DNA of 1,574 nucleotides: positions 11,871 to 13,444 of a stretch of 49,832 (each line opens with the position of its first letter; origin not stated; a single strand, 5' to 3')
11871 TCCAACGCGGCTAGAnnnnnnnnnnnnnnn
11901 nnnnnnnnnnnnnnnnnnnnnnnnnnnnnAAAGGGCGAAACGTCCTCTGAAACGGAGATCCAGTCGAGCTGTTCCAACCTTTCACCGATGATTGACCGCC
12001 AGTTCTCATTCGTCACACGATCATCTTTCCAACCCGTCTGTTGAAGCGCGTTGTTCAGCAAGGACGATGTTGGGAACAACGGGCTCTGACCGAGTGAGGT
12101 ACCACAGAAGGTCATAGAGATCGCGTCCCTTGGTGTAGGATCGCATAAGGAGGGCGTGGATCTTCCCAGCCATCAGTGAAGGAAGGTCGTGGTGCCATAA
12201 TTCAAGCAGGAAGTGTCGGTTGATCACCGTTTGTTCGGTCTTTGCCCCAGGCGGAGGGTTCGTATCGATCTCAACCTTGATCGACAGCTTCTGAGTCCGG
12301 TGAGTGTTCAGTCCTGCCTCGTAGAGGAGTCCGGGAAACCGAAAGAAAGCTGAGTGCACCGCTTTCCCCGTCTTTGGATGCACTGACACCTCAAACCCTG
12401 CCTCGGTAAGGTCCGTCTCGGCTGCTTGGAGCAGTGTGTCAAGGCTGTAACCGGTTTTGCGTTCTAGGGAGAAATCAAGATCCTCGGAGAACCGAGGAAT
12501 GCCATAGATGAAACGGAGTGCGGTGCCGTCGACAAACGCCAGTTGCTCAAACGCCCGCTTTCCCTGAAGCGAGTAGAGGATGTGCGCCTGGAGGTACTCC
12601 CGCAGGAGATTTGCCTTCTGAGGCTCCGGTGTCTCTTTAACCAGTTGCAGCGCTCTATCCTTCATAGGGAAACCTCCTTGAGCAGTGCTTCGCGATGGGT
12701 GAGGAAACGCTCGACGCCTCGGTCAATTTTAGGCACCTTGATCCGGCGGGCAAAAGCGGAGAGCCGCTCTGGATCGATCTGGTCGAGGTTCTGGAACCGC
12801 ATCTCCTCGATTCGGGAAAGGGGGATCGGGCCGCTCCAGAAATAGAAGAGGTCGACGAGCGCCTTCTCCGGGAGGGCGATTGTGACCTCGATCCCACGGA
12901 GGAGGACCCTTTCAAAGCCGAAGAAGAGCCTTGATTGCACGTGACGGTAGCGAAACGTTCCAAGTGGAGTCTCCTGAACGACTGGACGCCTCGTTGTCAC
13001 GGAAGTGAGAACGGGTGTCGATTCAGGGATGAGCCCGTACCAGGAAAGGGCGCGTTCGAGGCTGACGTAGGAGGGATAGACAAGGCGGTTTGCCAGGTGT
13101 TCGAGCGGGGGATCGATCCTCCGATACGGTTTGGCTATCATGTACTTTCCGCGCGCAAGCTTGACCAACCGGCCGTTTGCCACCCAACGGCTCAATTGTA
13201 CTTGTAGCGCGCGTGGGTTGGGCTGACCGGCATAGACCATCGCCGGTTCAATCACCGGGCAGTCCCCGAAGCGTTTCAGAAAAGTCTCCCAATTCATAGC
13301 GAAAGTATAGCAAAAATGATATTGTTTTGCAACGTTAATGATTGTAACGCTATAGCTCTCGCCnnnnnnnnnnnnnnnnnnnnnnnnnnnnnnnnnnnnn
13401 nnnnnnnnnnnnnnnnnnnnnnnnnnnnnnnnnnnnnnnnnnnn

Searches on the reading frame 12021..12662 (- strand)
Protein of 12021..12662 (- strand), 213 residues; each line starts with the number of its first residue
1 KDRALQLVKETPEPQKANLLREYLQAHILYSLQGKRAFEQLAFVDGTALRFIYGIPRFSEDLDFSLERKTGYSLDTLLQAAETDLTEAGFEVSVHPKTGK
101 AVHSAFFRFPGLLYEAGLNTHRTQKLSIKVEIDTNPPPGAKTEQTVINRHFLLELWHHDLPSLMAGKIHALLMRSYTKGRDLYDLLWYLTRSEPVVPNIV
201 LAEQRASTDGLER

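Call 76: search_protein_families(library=padloc, proteins=[window:12021-12662:-], max_evalue=0.001)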
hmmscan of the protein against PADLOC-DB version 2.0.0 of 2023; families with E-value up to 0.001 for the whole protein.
window:12021-12662:- (213 aa): 20 families
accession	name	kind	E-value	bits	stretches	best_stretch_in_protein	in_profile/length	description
PDLC02293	AbiEii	-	2.1e-57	192.7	1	6-206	7-206/270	AbiEii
PDLC02313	AbiEii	-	1.2e-36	124.5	1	16-194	19-194/254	AbiEii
PDLC02296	AbiEii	-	2.1e-19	67.8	1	16-192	21-201/282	AbiEii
PDLC02323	AbiEii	-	5.6e-19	66.7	1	21-204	21-197/248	AbiEii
PDLC02304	AbiEii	-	9.5e-18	63.1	1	16-197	18-195/260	AbiEii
PDLC02307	AbiEii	-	8.6e-11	40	1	26-192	13-148/219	AbiEii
PDLC02330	AbiEii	-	3.3e-10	38.1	1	22-70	8-56/219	AbiEii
PDLC02318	AbiEii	-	5.9e-10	37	1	23-191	24-186/280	AbiEii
PDLC02328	AbiEii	-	9.8e-10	36.7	1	44-197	18-150/203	AbiEii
PDLC02294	AbiEii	-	1.3e-09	36.2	1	39-193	43-190/260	AbiEii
PDLC02324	AbiEii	-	1.8e-09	35.7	1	37-66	23-52/231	AbiEii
PDLC02292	AbiEii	-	3.3e-08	31.7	1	7-135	16-131/283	AbiEii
PDLC02321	AbiEii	-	6.3e-07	27.4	0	146-189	172-214/296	AbiEii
PDLC02291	AbiEii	-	3e-06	24.8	1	46-192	61-203/310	AbiEii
PDLC02305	AbiEii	-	4.1e-06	24.3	1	29-186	32-188/306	AbiEii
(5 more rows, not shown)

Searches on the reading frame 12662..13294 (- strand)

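Call 76: search_protein_families(library=padloc, proteins=[window:12662-13294:-], max_evalue=0.001)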
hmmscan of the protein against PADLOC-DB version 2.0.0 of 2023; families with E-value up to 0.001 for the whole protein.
window:12662-13294:- (210 aa): 15 families
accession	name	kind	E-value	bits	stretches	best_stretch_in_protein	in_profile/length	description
PDLC02241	AbiEi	-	2.1e-49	166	1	1-196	2-193/199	AbiEi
PDLC02272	AbiEi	-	6.6e-38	128.5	1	11-195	12-192/200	AbiEi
PDLC02230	AbiEi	-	6.2e-32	108.8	1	31-165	20-147/192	AbiEi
PDLC02240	AbiEi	-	2.3e-21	74.3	1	33-178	37-194/216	AbiEi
PDLC02274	AbiEi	-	2.2e-18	64.7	1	35-151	39-160/217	AbiEi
PDLC02232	AbiEi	-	2.1e-16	58.3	1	24-149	31-159/177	AbiEi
PDLC02255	AbiEi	-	1.1e-14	52.5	1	20-178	23-164/186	AbiEi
PDLC02267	AbiEi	-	9.3e-14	49.5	1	25-152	33-154/252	AbiEi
PDLC02276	AbiEi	-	8.7e-12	43.1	1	36-178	39-185/270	AbiEi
PDLC02265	AbiEi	-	1.2e-08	32.9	1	31-152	29-150/198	AbiEi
PDLC02283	AbiEi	-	1.6e-08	32.5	1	32-152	33-153/201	AbiEi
PDLC02271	AbiEi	-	2.2e-07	28.3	1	32-184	42-202/263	AbiEi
PDLC02225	AbiEi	-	3.1e-07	28.3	1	32-152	33-147/198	AbiEi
PDLC02227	AbiEi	-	1.7e-05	22.5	1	34-189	35-177/233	AbiEi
PDLC02275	AbiEi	-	0.00047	18.2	1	31-188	25-175/184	AbiEi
